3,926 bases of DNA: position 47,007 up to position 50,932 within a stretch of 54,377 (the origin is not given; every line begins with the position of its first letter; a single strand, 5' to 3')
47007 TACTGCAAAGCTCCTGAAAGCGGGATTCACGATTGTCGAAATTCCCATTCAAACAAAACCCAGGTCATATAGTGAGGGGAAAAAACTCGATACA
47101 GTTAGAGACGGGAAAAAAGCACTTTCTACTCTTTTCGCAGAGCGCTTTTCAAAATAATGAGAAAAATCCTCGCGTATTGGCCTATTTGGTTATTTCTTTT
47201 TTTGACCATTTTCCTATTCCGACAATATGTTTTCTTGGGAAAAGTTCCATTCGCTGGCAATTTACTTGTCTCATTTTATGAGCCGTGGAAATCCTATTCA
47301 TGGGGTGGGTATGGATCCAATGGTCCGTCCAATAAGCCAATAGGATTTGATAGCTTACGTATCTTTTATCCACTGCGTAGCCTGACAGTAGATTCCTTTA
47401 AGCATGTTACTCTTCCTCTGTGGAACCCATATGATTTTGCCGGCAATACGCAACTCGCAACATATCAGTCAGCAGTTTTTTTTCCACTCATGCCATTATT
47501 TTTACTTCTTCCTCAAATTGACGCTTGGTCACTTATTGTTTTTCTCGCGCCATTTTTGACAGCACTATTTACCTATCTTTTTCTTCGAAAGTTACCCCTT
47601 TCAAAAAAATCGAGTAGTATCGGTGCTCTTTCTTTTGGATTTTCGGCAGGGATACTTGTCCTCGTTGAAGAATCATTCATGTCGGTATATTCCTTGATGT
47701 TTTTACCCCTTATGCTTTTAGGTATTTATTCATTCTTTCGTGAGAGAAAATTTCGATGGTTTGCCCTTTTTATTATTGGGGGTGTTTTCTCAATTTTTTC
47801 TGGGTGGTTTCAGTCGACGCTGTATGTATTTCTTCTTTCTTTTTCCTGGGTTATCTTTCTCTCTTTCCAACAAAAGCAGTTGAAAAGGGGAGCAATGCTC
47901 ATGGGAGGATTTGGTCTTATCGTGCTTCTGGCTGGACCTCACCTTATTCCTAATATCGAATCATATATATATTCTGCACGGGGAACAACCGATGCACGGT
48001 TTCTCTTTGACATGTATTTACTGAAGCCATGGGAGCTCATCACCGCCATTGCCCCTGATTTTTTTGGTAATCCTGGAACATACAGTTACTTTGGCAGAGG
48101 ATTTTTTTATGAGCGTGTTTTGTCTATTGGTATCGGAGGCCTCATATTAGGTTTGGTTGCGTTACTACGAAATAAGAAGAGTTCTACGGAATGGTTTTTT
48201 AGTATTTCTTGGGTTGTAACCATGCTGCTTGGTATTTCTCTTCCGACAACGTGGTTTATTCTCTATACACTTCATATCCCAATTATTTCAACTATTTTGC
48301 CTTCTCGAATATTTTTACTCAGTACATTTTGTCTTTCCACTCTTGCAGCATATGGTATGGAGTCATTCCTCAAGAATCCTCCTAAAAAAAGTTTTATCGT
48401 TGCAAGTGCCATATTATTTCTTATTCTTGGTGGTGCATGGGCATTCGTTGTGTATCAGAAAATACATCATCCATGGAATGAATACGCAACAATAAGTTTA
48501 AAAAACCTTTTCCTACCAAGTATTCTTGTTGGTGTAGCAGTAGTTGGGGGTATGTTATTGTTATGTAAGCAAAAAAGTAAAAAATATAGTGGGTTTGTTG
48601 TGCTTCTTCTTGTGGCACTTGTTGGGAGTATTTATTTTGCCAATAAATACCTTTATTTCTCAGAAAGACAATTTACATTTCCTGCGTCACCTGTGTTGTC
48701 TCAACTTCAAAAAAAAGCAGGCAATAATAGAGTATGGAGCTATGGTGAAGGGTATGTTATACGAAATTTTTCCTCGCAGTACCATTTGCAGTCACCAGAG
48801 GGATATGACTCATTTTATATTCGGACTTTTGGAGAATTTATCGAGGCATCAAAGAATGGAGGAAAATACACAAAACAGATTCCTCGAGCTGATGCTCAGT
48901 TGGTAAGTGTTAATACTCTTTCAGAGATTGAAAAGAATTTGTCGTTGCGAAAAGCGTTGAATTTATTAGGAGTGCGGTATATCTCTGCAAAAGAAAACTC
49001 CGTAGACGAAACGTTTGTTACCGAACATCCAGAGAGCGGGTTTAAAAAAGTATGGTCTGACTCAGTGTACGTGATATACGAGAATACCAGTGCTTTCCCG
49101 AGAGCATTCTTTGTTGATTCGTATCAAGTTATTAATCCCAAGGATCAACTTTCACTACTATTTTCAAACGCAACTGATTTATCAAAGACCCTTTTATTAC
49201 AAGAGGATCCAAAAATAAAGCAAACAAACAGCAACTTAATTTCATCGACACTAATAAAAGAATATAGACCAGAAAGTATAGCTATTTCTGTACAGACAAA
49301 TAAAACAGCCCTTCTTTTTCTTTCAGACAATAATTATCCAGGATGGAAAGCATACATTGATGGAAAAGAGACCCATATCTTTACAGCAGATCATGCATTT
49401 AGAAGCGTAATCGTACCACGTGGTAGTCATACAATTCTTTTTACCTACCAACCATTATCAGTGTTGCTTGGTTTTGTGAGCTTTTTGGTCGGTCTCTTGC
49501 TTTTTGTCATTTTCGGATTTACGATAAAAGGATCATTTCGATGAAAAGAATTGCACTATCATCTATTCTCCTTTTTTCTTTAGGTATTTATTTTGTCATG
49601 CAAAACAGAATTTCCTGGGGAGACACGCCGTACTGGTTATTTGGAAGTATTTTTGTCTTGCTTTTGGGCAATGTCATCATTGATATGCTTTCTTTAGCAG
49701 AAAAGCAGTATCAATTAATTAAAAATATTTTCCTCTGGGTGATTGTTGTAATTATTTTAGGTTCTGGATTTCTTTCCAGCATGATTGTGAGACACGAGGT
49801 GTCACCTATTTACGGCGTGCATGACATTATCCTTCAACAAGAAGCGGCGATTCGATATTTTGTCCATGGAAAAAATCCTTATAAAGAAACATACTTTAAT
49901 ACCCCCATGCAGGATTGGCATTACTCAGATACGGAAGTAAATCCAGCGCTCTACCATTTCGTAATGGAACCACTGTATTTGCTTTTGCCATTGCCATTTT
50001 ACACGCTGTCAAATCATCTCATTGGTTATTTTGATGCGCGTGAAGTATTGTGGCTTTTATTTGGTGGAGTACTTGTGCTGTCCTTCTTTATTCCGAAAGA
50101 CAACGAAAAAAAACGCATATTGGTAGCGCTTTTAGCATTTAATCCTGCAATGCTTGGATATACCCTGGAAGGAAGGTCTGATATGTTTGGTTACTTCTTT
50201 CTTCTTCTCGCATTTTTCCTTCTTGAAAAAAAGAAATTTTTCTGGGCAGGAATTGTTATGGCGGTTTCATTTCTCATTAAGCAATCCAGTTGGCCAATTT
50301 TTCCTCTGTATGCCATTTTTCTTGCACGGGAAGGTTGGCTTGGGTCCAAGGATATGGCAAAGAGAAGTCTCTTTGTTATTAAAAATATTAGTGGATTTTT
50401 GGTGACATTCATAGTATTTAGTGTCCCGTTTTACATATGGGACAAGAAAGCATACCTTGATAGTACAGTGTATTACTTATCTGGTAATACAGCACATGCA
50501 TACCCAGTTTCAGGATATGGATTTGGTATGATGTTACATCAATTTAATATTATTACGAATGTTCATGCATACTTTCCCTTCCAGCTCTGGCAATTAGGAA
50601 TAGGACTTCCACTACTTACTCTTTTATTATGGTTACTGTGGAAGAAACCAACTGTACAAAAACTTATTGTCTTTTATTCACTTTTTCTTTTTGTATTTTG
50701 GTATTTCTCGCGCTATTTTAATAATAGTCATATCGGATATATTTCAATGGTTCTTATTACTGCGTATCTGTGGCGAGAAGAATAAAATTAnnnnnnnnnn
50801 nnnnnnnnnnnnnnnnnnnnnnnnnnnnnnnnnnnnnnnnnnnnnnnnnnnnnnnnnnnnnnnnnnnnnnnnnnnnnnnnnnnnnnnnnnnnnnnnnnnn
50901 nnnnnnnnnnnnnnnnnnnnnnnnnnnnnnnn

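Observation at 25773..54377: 28.6-kb glycosylation super-locus: 11 GT-C-like membrane enzymes from four families interleaved with 8 cytoplasmic GTs and a flippase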

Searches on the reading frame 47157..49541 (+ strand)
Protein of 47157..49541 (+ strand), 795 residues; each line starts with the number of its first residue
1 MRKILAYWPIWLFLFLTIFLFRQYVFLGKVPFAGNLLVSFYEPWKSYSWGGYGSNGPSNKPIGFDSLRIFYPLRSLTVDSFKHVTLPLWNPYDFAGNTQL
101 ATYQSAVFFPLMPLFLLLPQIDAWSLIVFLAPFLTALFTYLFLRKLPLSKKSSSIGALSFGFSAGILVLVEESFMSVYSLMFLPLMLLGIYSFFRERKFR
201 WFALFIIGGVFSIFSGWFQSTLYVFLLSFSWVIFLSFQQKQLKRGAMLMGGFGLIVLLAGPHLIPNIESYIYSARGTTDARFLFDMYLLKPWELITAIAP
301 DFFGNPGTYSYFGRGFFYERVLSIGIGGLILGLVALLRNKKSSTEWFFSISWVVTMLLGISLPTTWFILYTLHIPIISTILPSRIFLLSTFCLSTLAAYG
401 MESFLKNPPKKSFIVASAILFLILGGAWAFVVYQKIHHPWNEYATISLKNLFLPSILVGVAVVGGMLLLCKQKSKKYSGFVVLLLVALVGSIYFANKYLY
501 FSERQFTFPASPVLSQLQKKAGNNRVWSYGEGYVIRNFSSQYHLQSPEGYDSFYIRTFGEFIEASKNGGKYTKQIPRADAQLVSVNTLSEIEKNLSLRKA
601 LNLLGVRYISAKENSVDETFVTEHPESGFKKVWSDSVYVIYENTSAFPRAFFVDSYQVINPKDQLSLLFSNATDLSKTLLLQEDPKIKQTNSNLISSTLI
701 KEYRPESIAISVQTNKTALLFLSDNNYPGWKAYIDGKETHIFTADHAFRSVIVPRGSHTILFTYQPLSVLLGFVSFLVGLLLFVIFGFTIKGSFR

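Call 5: search_protein_families(library=pfam, proteins=[window:47157-49541:+], max_evalue=0.01)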
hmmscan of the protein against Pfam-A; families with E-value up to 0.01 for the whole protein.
window:47157-49541:+ (795 aa): 1 family
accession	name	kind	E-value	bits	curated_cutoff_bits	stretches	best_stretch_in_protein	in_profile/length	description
PF09586.16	YfhO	-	9.5e-18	64.4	28.5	2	670-773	726-832/835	Bacterial membrane protein YfhO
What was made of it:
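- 47157..49544 (+): YfhO paralogue (795 aa), in the variable right flank. YfhO E 9.5e-18 (call 5).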

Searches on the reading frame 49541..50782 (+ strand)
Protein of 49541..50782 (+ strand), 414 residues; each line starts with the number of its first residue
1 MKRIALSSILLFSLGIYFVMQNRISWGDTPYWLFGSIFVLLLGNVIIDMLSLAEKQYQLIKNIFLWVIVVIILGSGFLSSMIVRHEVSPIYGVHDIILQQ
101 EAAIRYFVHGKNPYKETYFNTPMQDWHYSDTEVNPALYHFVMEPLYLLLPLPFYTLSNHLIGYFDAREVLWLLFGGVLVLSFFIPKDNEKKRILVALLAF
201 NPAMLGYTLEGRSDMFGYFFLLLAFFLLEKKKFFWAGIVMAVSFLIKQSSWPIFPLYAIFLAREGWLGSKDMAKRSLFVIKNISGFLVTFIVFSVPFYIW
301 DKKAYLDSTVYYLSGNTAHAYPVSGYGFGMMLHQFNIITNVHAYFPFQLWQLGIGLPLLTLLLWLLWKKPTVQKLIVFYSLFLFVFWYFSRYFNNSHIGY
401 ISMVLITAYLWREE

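Call 5: search_protein_families(library=pfam, proteins=[window:49541-50782:+], max_evalue=0.01)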
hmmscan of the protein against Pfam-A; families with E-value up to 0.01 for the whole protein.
window:49541-50782:+ (414 aa): 1 family
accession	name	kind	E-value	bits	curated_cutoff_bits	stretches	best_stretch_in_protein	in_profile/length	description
PF09594.16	GT87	-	0.00033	20.9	25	1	144-378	5-224/237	Glycosyltransferase family 87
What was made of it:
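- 49541..50785 (+): Small GT-C protein (414 aa), GT87/MptA_B-like, with an ALG/PIG-M/PimE-type fold. GT87 scores below the cut-off (20.9 bits; call 5).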

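Call 39: search_solved_structures(query=A2, max_evalue=1)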
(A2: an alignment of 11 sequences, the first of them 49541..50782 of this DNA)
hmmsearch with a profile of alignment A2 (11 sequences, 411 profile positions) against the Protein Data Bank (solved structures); distinct sequences matched with E-value up to 1: 1.
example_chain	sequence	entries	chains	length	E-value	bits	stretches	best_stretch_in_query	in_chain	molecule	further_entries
2lly_A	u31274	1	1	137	0.097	15.2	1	12-75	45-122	Neuronal acetylcholine receptor subunit alpha-4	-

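Call 43: find_homologous_proteins(query=window:49541-50782:+, max_evalue=0.00001)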
Query window:49541-50782:+ (414 aa): 870 proteins with E <= 0.00001 among 8000 candidates; the best 120 are listed.
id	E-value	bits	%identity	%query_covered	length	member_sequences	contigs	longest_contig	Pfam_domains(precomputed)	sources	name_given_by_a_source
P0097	5.3e-273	924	100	100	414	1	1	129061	-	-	-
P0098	1.3e-216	738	77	100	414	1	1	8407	-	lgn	-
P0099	3.8e-214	730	76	100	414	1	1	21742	-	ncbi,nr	ncbi:MAG TPA: hypothetical protein VLB73_04085 [Patescibacteria group bacterium]|nr:hypothetical pro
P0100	7.4e-188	643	67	100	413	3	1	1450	-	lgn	-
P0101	6.3e-186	637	69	95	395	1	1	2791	-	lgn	-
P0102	3.3e-185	634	69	95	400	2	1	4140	-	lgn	-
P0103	3.4e-185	634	67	100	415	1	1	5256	-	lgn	-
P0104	1.4e-184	632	66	100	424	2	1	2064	PF09594.17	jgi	jgi:hypothetical protein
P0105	1.1e-182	626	67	98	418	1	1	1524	-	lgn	-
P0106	7.9e-182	623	66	100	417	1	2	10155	-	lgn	-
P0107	2.1e-181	622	66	99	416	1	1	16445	-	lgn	-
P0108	8.6e-181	620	66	99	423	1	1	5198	-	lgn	-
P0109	9.5e-180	616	69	95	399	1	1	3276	-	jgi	jgi:hypothetical protein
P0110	7.6e-177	607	68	95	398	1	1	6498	-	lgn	-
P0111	1.5e-170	586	62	100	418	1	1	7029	-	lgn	-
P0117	6.4e-162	558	60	100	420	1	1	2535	PF09594.17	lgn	-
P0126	1.7e-146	507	57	100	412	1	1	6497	PF09594.17,PF26314.1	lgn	-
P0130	5.4e-143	495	56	99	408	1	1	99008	PF09594.17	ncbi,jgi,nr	ncbi:DUF2029 domain-containing protein [Candidatus Microgenomates bacterium]|nr:MAG: DUF2029 domain-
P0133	5.1e-142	492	55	100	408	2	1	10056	PF09594.17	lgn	-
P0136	1.2e-140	488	54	99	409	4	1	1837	PF09594.17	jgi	-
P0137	8.5e-140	485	54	99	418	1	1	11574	PF09594.17,PF26314.1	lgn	-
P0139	1.2e-139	484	55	100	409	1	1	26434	PF09594.17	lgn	-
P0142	2.3e-139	483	54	100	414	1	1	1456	PF09594.17,PF26314.1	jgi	jgi:uncharacterized membrane protein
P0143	3.9e-139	483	54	100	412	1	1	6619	PF09594.17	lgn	-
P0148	2.1e-138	480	54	100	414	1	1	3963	PF26314.1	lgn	-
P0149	2.9e-138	480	54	100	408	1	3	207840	PF09594.17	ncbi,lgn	-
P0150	2.9e-138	480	55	100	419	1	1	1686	PF09594.17,PF26314.1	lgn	-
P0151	2.9e-138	480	55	99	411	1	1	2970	PF09594.17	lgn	-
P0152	2.9e-138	480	53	100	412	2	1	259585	PF09594.17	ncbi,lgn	-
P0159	1.7e-137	477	54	100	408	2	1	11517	PF09594.17,PF26314.1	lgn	-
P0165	8.2e-137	475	54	100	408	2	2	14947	PF26314.1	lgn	-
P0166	8.6e-137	475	53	99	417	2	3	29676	PF09594.17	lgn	-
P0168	1.4e-136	474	52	100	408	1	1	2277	PF09594.17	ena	-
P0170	1.7e-136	474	54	100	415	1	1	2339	PF26314.1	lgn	-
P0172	1.9e-136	474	55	99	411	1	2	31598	PF26314.1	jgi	-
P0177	3.2e-136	473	53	100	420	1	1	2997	PF26314.1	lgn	-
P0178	3.9e-136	473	54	100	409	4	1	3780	PF09594.17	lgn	-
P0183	1.0e-135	471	53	100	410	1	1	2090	PF09594.17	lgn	-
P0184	1.2e-135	471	54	100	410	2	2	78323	PF09594.17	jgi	-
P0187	2.3e-135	470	53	100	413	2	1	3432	PF09594.17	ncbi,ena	-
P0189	2.8e-135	470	53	100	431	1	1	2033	PF26314.1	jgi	-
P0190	3.3e-135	470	52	100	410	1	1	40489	PF09594.17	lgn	-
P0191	3.4e-135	470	53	99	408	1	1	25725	PF09594.17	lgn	-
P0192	3.8e-135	470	53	100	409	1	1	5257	PF09594.17,PF26314.1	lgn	-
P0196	7.5e-135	469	54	100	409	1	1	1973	PF26314.1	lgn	-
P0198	7.7e-135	468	52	100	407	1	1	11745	PF09594.17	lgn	-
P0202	9.9e-135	468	51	100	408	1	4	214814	PF09594.17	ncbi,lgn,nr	ncbi:MAG: DUF2029 domain-containing protein [Candidatus Levybacteria bacterium]|nr:DUF2029 domain-co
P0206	1.4e-134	468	51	100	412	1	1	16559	PF26314.1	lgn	-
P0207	1.4e-134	468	54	100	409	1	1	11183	PF09594.17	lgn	-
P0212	3.4e-134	466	54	100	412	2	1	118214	PF26314.1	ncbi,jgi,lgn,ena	-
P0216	6.1e-134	466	54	100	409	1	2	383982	PF09594.17,PF26314.1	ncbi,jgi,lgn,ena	-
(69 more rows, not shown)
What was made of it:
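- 49541..50785 (+): Homologues carry PF09594 or PF26314 (call 43).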

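Call 60: predict_structure(alignment_id=A4)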
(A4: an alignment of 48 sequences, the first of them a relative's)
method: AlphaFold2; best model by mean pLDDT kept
length: 414 residues; sequences in the alignment: 48
mean_pLDDT: 88.0   pTM: 0.89
mean pLDDT of the five models: 88.0, 87.4, 86.7, 85.8, 85.7
residues with pLDDT >= 90: 271; 70-90: 98; 50-70: 20; < 50: 25
segments of 3 or more residues with pLDDT < 50: 113-117, 127-141
pLDDT, mean of each block of 10 residues (from residue 1): 87 95 88 95 96 96 98 94 78 72 79 48 50 44 79 91 89 96 96 98 91 88 98 98 93 97 97 98 98 90 80 72 85 94 89 96 97 98 95 90 97 87
secondary structure, 60 per line:
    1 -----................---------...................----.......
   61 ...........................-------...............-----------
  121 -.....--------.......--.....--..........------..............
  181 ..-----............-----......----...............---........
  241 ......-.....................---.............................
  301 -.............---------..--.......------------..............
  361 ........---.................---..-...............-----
elements in order: H6-21 H31-49 H54-87 H95-109 H122-126 H135-141 H144-148 H151-160 H167-182 H188-199 H205-210 H215-229 H233-246 H248-268 H272-300 H302-314 H328-334 H347-368 H372-388 H395-409
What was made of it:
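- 49541..50785 (+): AlphaFold2 model pLDDT 88 (call 60).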

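Call 63: fold_search(model_id=the predicted structure, library=pdb)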
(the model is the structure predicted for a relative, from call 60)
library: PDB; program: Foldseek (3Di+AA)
matches with E <= 10: 143; with E <= 0.001: 1
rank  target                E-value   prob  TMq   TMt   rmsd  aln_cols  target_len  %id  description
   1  9wno_A                2.8e-05  1.00  0.59  0.60   6.0       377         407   17  Cryo-EM structure of Candida glabrata GPI mannosyltransferase I bound to Dol-P-Man (released 2025-12-03)
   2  6snh_X                4.1e-02  1.00  0.52  0.46   6.7       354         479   12  Cryo-EM structure of yeast ALG6 in complex with 6AG9 Fab and Dol25-P-Glc (released 2020-03-11)
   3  9dm5                  5.3e-02  1.00  0.41  0.43   9.6       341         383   13  Product-Bound mannosyltransferase PimE (released 2025-06-25)
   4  9s6r_A                8.4e-02  1.00  0.52  0.55   6.0       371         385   15  Ternary cryo-EM structure of yeast ALG3 with Dol25-PP-GlcNAc2Man5, Dol25-P-Man, and Fab (released 2026-03-18)
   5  8agb_A                9.5e-02  0.94  0.31  0.22  16.6       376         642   13  Structure of yeast oligosaccharylransferase complex with lipid-linked oligosaccharide bound (released 2022-12-07)
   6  5ezm                  2.3e-01  0.99  0.41  0.33   9.0       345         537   12  Crystal Structure of ArnT from Cupriavidus metallidurans in the apo state (released 2016-02-17)
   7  9dm7_A                2.5e-01  0.91  0.35  0.39  11.2       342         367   15  mannosyltransferase PimE in complex with Fab_E6 (released 2025-06-25)
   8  8b6l_I                3.7e-01  0.87  0.36  0.23  17.2       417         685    9  Subtomogram average of the human Sec61-TRAP-OSTA-translocon (released 2022-12-07)
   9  6p25_B                8.2e-01  0.60  0.28  0.18  13.2       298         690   11  Structure of S. cerevisiae protein O-mannosyltransferase Pmt1-Pmt2 complex bound to the sugar donor and a peptide acce (released 2019-07-10)
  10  4hka                  9.2e-01  0.08  0.11  0.13  25.9       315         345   14  Crystal structure of Drosophila melanogaster tryptophan 2,3-dioxygenase in complex with HEME (released 2013-03-27)
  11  6umm_C                1.2e+00  0.11  0.15  0.15  21.8       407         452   10  A complete structure of the ESX-3 translocon complex (released 2019-10-23)
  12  6c26_A                1.3e+00  0.30  0.29  0.20  17.0       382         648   13  The Cryo-EM structure of a eukaryotic oligosaccharyl transferase complex (released 2018-01-31)
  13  9fyr_A                1.3e+00  0.05  0.09  0.09  25.4       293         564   15  Cryo-EM structure of native SV2A in complex with TeNT-Hc, Pro-Macrobody 5 and Levetiracetam (released 2025-05-21)
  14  6s7t_A                1.5e+00  0.25  0.27  0.17  15.3       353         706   12  Cryo-EM structure of human oligosaccharyltransferase complex OST-B (released 2019-12-18)
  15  6sgx_C                1.6e+00  0.09  0.16  0.15  23.6       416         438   10  Structure of protomer 1 of the ESX-3 core complex (released 2019-10-09)
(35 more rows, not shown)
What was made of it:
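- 49541..50785 (+): The nine best Foldseek hits are all GT-C enzymes, led by GPI mannosyltransferase I (TM-score 0.59), then ALG6, PimE and ALG3 (call 63).
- On GT-C superfamily: The model of 49541 (pLDDT 88) has nine GT-C enzymes as its best hits (calls 60, 63).
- On GT87 / MptA_B family (PimE, MptA/B-type mannosyltransferases): The 49541 model is closer to GPI mannosyltransferase I (TM-score 0.59) than to PimE (0.41) (call 63).
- Closest known: Mycobacterial and corynebacterial lipomannan/LAM and arabinogalactan assembly. Same: The 49541 model resembles PimE and the ALG/PIG-M enzymes (call 63).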

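Call 72: search_protein_families(library=pfam, proteins=[window:49541-50782:+], max_evalue=10)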
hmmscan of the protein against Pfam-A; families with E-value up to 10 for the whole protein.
window:49541-50782:+ (414 aa): 2 families
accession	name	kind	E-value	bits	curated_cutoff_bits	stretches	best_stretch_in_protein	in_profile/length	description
PF09594.16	GT87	-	0.00033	20.9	25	1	144-378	5-224/237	Glycosyltransferase family 87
PF13567.11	DUF4131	-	4.8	7.3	31.6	1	346-396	4-54/165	Domain of unknown function (DUF4131)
